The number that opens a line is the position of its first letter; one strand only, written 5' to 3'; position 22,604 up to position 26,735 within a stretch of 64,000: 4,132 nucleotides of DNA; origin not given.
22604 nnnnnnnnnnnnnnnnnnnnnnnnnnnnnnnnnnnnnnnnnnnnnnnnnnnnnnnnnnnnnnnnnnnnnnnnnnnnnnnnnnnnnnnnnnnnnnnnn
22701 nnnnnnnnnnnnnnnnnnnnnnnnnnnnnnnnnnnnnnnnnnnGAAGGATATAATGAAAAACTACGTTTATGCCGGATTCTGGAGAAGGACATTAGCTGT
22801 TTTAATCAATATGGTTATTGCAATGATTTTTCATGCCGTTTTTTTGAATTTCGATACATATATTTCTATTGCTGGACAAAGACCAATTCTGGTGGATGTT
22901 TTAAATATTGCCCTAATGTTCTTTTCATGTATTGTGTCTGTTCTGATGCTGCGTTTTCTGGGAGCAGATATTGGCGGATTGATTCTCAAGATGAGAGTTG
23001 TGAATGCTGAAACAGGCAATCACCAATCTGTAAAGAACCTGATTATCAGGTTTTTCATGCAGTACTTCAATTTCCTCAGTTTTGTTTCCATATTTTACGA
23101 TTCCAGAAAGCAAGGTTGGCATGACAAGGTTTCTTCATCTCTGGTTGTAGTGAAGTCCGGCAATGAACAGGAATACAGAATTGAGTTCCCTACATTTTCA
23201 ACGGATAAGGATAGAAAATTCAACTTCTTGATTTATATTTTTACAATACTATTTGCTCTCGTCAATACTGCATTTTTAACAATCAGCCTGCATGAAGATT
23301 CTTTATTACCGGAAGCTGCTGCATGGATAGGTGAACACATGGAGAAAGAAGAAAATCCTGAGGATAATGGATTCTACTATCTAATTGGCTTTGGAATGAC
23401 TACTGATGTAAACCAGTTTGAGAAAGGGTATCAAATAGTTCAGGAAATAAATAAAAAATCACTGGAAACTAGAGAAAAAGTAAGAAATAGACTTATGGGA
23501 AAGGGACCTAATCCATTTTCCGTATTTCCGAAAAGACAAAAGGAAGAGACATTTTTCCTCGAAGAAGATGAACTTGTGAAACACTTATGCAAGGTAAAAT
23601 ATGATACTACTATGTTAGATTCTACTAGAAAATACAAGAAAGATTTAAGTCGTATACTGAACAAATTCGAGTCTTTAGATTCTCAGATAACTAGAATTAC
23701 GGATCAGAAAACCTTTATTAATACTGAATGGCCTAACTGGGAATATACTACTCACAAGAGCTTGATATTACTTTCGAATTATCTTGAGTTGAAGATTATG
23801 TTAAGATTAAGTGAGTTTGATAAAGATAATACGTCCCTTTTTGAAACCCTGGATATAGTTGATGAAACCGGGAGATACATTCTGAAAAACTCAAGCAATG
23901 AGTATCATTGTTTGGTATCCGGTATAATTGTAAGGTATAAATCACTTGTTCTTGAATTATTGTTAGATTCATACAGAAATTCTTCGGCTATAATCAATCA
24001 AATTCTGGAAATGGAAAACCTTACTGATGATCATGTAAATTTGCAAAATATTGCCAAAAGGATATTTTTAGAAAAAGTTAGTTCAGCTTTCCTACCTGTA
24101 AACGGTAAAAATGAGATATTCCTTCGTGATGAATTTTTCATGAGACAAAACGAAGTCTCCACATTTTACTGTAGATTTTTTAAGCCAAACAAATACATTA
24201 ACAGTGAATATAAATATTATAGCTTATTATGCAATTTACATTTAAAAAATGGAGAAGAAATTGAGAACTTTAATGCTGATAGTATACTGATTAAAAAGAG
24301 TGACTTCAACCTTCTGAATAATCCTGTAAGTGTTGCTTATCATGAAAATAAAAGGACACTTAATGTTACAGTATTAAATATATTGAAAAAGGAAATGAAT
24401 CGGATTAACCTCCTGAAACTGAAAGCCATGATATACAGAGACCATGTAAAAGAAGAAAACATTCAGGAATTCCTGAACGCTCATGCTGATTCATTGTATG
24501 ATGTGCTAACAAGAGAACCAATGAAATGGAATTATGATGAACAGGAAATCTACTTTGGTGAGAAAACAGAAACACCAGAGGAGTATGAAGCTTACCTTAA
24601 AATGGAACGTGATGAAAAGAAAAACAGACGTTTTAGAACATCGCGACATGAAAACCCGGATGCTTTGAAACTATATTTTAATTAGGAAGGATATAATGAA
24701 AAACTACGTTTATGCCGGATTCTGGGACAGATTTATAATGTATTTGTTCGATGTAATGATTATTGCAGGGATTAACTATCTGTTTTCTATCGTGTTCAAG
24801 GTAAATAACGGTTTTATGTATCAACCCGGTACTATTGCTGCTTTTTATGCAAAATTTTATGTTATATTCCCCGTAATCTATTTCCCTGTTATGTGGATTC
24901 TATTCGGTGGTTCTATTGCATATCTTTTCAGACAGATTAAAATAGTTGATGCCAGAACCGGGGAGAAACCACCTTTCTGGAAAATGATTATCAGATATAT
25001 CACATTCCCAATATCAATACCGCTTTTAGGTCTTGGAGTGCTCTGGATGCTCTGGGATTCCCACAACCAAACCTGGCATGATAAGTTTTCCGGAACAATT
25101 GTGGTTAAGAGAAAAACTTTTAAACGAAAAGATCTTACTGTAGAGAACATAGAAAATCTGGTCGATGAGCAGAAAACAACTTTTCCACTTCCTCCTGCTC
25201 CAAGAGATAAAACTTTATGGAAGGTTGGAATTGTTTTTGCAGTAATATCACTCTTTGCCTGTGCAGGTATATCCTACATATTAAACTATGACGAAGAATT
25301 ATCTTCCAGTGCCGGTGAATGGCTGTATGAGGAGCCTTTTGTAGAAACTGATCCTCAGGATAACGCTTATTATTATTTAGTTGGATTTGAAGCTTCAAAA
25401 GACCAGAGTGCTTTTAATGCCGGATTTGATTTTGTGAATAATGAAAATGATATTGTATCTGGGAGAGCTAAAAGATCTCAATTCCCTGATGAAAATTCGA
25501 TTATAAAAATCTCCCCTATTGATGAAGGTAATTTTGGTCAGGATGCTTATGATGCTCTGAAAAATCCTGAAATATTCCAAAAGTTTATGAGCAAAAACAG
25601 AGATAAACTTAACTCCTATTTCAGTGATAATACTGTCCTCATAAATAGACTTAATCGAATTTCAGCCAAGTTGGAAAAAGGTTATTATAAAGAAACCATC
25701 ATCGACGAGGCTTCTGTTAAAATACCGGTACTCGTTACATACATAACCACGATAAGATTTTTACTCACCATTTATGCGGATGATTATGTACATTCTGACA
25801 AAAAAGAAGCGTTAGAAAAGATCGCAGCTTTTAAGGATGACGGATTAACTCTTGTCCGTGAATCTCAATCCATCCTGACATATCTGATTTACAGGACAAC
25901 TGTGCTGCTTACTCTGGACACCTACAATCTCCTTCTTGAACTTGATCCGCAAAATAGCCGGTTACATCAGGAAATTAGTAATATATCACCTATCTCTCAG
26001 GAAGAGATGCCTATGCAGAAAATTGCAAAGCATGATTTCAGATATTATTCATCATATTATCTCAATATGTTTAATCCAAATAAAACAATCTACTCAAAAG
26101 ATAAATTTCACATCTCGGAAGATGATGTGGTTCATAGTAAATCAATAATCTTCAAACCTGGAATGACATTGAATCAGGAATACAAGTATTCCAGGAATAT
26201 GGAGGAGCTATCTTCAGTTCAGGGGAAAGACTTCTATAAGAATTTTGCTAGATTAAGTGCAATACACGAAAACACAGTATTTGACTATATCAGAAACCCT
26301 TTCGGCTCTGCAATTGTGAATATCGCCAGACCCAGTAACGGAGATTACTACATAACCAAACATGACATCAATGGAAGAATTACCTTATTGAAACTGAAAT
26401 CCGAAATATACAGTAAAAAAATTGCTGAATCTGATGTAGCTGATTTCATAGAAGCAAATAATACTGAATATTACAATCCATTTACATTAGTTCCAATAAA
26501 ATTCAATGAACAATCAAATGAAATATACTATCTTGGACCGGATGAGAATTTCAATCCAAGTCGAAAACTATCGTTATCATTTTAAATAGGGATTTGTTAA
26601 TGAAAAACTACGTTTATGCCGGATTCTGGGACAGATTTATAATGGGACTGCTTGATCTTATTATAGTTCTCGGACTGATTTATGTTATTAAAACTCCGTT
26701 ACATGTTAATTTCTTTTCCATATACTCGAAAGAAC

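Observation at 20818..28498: Tandem array of four paralogous RDD-domain membrane proteins, each fused to an about 450-aa domain of unknown function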

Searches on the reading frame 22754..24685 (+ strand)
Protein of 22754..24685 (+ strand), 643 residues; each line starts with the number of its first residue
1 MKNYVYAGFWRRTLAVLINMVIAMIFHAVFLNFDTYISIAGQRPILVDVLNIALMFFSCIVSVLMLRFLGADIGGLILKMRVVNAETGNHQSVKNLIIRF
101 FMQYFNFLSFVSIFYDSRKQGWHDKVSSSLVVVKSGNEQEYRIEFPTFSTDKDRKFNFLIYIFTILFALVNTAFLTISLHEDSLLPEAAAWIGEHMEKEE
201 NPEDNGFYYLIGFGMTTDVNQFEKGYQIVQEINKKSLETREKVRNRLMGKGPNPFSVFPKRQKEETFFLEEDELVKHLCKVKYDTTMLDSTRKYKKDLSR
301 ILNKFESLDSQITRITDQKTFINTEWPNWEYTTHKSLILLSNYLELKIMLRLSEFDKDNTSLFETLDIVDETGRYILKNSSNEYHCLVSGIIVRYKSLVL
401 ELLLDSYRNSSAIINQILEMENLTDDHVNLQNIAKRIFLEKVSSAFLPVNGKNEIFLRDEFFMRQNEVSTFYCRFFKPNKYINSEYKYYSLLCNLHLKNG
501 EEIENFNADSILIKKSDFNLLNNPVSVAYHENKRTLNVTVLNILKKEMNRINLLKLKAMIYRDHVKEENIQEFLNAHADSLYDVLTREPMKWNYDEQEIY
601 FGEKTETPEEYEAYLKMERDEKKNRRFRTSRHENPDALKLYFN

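Call 3: search_protein_families(library=pfam, proteins=[window:22754-24685:+], max_evalue=1)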
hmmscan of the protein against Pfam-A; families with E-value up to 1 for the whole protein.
window:22754-24685:+ (643 aa): 1 family
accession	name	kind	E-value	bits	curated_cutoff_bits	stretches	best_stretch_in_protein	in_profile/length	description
PF06271.18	RDD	-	4.5e-11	43.6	24.1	1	6-127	1-136/137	RDD family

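Call 4: search_protein_families(library=ncbifam, proteins=[window:22754-24685:+], max_evalue=1)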
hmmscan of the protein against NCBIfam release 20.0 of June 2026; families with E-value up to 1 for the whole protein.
window:22754-24685:+ (643 aa): 0 families

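Call 8: search_protein_families(library=padloc, proteins=[window:22754-24685:+], max_evalue=1)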
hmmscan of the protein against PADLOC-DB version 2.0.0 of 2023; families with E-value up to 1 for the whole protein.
window:22754-24685:+ (643 aa): 0 families

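Call 62: find_encoding_contigs(protein=window:22754-24685:+, flank=10000, max_places=8)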
Protein window:22754-24685:+ (643 aa): no gene with exactly this product is on record in the collection.

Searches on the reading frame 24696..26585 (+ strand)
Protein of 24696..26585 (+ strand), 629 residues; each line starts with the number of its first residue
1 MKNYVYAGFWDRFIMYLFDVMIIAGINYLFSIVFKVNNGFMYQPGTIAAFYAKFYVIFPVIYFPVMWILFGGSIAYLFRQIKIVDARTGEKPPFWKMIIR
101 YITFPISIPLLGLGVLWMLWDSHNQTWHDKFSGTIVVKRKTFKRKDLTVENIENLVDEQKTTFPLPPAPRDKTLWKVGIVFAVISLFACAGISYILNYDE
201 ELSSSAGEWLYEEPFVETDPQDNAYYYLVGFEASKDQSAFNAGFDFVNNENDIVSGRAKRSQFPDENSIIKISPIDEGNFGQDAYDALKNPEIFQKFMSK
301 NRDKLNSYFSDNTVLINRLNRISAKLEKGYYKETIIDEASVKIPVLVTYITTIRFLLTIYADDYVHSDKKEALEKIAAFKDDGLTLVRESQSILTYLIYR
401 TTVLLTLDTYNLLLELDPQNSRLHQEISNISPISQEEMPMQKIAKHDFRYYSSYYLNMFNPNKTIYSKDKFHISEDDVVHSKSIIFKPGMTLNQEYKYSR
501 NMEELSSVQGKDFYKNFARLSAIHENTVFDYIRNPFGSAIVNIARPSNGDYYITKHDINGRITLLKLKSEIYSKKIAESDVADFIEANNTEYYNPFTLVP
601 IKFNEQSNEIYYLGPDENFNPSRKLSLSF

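Call 3: search_protein_families(library=pfam, proteins=[window:24696-26585:+], max_evalue=1)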
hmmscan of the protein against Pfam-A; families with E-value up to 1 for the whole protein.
window:24696-26585:+ (629 aa): 1 family
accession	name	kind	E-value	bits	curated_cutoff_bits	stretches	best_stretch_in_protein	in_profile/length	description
PF06271.18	RDD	-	9.4e-20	71.7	24.1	1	6-133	1-137/137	RDD family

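Call 4: search_protein_families(library=ncbifam, proteins=[window:24696-26585:+], max_evalue=1)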
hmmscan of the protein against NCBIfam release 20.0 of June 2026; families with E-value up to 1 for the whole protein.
window:24696-26585:+ (629 aa): 0 families

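Call 8: search_protein_families(library=padloc, proteins=[window:24696-26585:+], max_evalue=1)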
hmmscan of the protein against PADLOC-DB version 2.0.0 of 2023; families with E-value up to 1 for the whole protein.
window:24696-26585:+ (629 aa): 1 family
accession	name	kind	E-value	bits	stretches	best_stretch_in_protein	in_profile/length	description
PDLC04051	PD-T4-6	-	0.0045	14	1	6-140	335-474/476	-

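Call 33: search_solved_structures(query=A5, max_evalue=10)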
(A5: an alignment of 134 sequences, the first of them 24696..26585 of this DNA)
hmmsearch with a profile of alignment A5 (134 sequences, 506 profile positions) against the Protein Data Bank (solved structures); distinct sequences matched with E-value up to 10: 15.
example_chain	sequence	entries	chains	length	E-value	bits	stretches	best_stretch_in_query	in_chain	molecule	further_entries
8qag_A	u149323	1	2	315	1.9e-05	26.7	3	57-93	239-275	sc-CC-6-95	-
5lp5_C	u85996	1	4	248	0.12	14.2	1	168-224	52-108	Rod shape-determining protein (MreC)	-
3brt_B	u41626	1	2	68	1.1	11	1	172-211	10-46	NF-kappa-B essential modulator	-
6fia_A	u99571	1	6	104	1.1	11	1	154-203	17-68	LINE-1 retrotransposable element ORF1 protein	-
3brv_B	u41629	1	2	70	1.2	10.9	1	172-211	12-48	NF-kappa-B essential modulator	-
4hb1_A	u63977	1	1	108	1.4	10.6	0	250-296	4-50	DHP1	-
1woo_A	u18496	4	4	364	1.6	10.5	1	103-135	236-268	Aminomethyltransferase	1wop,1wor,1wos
5ctg_A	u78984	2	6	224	1.6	10.5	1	17-83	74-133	Bidirectional sugar transporter SWEET2b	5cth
7uni_A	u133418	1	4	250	1.8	10.3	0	61-91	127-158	SP2-ZnPPaM designed chlorophyll dimer protein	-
7unh_A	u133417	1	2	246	1.9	10.2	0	61-91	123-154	SP2 designed chlorophyll dimer protein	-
6wvg_A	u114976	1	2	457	2.5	9.8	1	49-90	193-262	Green fluorescent protein, Leukocyte surface antigen CD53 chimera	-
7wf4_D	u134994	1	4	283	4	9.1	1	11-72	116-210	Potassium voltage-gated channel subfamily A member 3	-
7wf3_B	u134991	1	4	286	4.1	9.1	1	11-72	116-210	Potassium voltage-gated channel subfamily A member 3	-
8j5q_C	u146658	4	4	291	5.7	8.6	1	7-71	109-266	Putative peptide transport permease protein Rv1282c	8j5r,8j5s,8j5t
5z62_B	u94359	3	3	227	6.9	8.4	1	7-82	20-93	Cytochrome c oxidase subunit 2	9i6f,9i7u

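Call 43: predict_structure(alignment_id=A5)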
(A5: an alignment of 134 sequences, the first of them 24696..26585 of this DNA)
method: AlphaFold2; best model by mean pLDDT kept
length: 629 residues; sequences in the alignment: 134
mean_pLDDT: 90.6   pTM: 0.87
mean pLDDT of the five models: 90.6, 89.4, 89.2, 88.5, 88.3
residues with pLDDT >= 90: 475; 70-90: 106; 50-70: 46; < 50: 2
segments of 3 or more residues with pLDDT < 50: none
pLDDT, mean of each block of 10 residues (from residue 1): 87 95 93 74 67 89 95 96 95 96 94 94 97 95 72 64 85 96 96 94 97 93 98 94 95 81 58 59 90 95 91 95 96 93 92 95 97 98 96 95 97 98 98 89 95 92 73 90 93 96 91 90 86 95 81 92 98 98 98 97 98 89 93
secondary structure, 60 per line:
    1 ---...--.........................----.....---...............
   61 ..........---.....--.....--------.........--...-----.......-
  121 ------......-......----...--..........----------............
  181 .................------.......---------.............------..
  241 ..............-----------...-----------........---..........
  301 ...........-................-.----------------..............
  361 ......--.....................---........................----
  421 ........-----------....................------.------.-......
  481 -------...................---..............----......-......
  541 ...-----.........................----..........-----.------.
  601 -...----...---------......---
elements in order: E4-6 H9-33 H38-42 H46-70 H74-78 E81-85 H94-102 H113-119 H127-132 E134-139 H149-158 H169-197 H204-210 H224-232 H239-254 H280-287 H291-311 H313-328 H347-366 H369-389 H393-416 H421-428 H440-459 H475-480 H488-506 H510-523 H528-533 H535-543 H549-573 H578-587 E602-604 E609-611 E624-626

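Call 46: fold_search(model_id=the predicted structure, library=pdb)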
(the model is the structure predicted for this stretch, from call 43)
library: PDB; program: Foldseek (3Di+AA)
matches with E <= 10: 200; with E <= 0.001: 0
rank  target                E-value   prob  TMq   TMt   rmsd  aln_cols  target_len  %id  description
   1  7t92_A                1.3e-01  0.98  0.17  0.34  17.4       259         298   12  Structure of the peroxisomal retro-translocon formed by a heterotrimeric ubiquitin ligase complex (released 2022-07-06)
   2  9qoo_A                2.4e-01  0.09  0.11  0.08  31.5       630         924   10  Composite model: Ternary complex of the human 20S proteasome in complex with Importin-9 and two homodimers of Akirin-2 (released 2026-01-28)
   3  4hb3_C                6.7e-01  0.11  0.14  0.10  31.1       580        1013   10  Crystal structure of CRM1(T539S)-Ran-RanBP1 with weakly bound unmodeled Leptomycin B (released 2013-01-09)
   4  7t92_B                8.6e-01  0.75  0.17  0.28  17.1       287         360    9  Structure of the peroxisomal retro-translocon formed by a heterotrimeric ubiquitin ligase complex (released 2022-07-06)
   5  4bsm                  9.8e-01  0.05  0.12  0.09  31.1       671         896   10  Crystal structure of the Nuclear Export Receptor CRM1 (exportin-1) lacking the C-terminal helical extension at 4.5A (released 2013-07-31)
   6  9w2u_L                1.0e+00  0.08  0.13  0.13  23.0       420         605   11  Cryo-EM structure of complex I on the bovine heart submitochondrial particles, open (released 2026-04-01)
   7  9g83_N                1.2e+00  0.08  0.13  0.15  20.2       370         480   11  Respiratory supercomplex CI1-CIII2-CIV2-(cbb3)1 from alphaproteobacterium (released 2026-02-04)
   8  5oqn_A                1.2e+00  0.04  0.11  0.09  30.9       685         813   11  Crystal structure of the S. cerevisiae condensin Ycg1-Brn1 subcomplex bound to DNA (short kleisin loop) (released 2017-10-18)
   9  5jlj_C                1.2e+00  0.08  0.14  0.10  30.3       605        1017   11  Crystal Structure of KPT8602 in complex with CRM1-Ran-RanBP1 (released 2016-06-29)
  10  7vpt                  1.3e+00  0.05  0.10  0.12  26.5       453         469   12  Structure of the C. glabrata importin alpha ARM domain - Upc2 NLS fusion (released 2022-09-07)
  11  3vvp_A                1.3e+00  0.04  0.09  0.12  21.8       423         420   10  Crystal structure of MATE in complex with Br-NRF (released 2013-04-03)
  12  4hny_A                1.4e+00  0.04  0.10  0.09  26.6       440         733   15  Apo N-terminal acetyltransferase complex A (released 2014-03-26)
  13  6hfb_B                1.5e+00  0.04  0.11  0.14  22.0       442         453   12  Outward-facing conformation of a multidrug resistance MATE family transporter of the MOP superfamily. (released 2019-06-12)
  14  9vm1_C                1.6e+00  0.06  0.13  0.09  32.6       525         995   12  MVM NS2 mutant Nm42 in complex with CRM1-Ran-RanBP1 (released 2025-08-06)
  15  5dif_C                1.6e+00  0.06  0.14  0.10  30.5       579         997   10  Crystal Structure of CPEB4 NES Peptide in complex with CRM1-Ran-RanBP1 (released 2015-09-16)
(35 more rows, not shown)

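Call 50: fold_search(model_id=the predicted structure, library=viral)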
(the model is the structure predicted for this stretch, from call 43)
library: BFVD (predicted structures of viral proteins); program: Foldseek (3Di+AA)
matches with E <= 10: 86; with E <= 0.001: 0
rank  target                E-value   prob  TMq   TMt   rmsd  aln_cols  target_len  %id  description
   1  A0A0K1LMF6            8.3e-01  0.02  0.08  0.06  34.4       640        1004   11  (no name in the UniProt tables at hand)
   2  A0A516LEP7            1.1e+00  0.03  0.08  0.09  25.2       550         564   10  (no name in the UniProt tables at hand)
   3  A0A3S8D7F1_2          1.3e+00  0.06  0.11  0.07  41.9       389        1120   14  Tegument protein [Vombatid gammaherpesvirus 1]
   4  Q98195                1.4e+00  0.06  0.11  0.12  26.8       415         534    8  MC027L [Molluscum contagiosum virus subtype 1]
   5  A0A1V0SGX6            1.4e+00  0.03  0.09  0.09  35.8       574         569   12  Uncharacterized protein [Hokovirus HKV1]
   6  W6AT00                1.6e+00  0.06  0.11  0.06  33.3       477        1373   10  (no name in the UniProt tables at hand)
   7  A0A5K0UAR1            1.6e+00  0.03  0.10  0.08  33.4       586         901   12  Uncharacterized protein [Yasminevirus sp. GU-2018]
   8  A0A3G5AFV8            1.7e+00  0.03  0.12  0.11  32.0       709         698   12  J domain-containing protein [Hyperionvirus sp.]
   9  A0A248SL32            1.8e+00  0.03  0.07  0.10  57.6       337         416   12  Peptidase S74 domain-containing protein [Klebsiella phage SopranoGao]
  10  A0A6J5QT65            1.9e+00  0.04  0.11  0.09  42.0       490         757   10  Uncharacterized protein [uncultured Caudovirales phage]
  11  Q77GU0                1.9e+00  0.03  0.09  0.11  20.9       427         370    7  CUN014 similar to AcMNPV ORF92 [Culex nigripalpus nucleopolyhedrovirus (isolate Florida/1997)]
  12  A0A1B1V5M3            2.3e+00  0.04  0.07  0.09  26.1       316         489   14  Uncharacterized protein (Fragment) [Malacosoma sp. alphabaculovirus]
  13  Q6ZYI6                2.5e+00  0.03  0.08  0.15  24.7       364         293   12  Uncharacterized protein [Pyrobaculum spherical virus (isolate United States/Yellowstone)]
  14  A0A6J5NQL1            2.5e+00  0.02  0.09  0.09  30.6       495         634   10  Uncharacterized protein [uncultured Caudovirales phage]
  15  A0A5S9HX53            2.6e+00  0.03  0.11  0.13  26.2       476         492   13  Ubiquitin-like proteins [Tenacibaculum phage PTm1]
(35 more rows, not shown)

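Call 69: search_dna_similar(query=window:24696-26585:+, collection=phages, mode=protein, max_evalue=0.001, max_rows=15)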
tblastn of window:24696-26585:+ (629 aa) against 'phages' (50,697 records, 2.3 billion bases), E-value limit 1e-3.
Records with a match: 2; places in all: 2; records where one place covers at least 80% of the query: 0.
Best place of each record, by identity: <60% 2.
By first word of the organism name: Acinetobacter 2.
By host as written in the record: - 2.
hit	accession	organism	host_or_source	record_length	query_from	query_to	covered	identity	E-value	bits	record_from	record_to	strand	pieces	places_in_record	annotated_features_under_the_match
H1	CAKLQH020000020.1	Acinetobacter phage MD-2021a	not known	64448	3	156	24%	31.5%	4e-9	66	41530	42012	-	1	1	RDD family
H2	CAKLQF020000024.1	Acinetobacter phage MD-2021a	not known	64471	3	156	24%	31.5%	4e-9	66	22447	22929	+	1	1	RDD family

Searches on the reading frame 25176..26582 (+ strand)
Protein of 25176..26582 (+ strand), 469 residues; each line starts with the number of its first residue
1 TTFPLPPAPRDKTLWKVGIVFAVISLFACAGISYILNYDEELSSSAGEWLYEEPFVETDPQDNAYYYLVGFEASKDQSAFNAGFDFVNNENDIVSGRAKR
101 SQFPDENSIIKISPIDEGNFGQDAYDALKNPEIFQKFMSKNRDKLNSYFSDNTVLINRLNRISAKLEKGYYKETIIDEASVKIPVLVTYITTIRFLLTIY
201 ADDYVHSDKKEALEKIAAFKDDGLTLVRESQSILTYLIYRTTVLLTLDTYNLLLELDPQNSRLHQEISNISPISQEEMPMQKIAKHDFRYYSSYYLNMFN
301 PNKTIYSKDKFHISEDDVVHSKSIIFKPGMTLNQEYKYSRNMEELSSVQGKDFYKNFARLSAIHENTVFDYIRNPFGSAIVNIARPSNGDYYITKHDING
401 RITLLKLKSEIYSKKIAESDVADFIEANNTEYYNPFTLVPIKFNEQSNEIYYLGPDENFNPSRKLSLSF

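Call 6: find_homologous_proteins(query=window:25176-26582:+)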
Query seq(469 aa) (469 aa): 1 proteins with E <= 0.001 among 8000 candidates.
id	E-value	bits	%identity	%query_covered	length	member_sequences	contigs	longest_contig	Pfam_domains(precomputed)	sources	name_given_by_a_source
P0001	0.0e+0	1043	100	100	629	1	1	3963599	PF06271.19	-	-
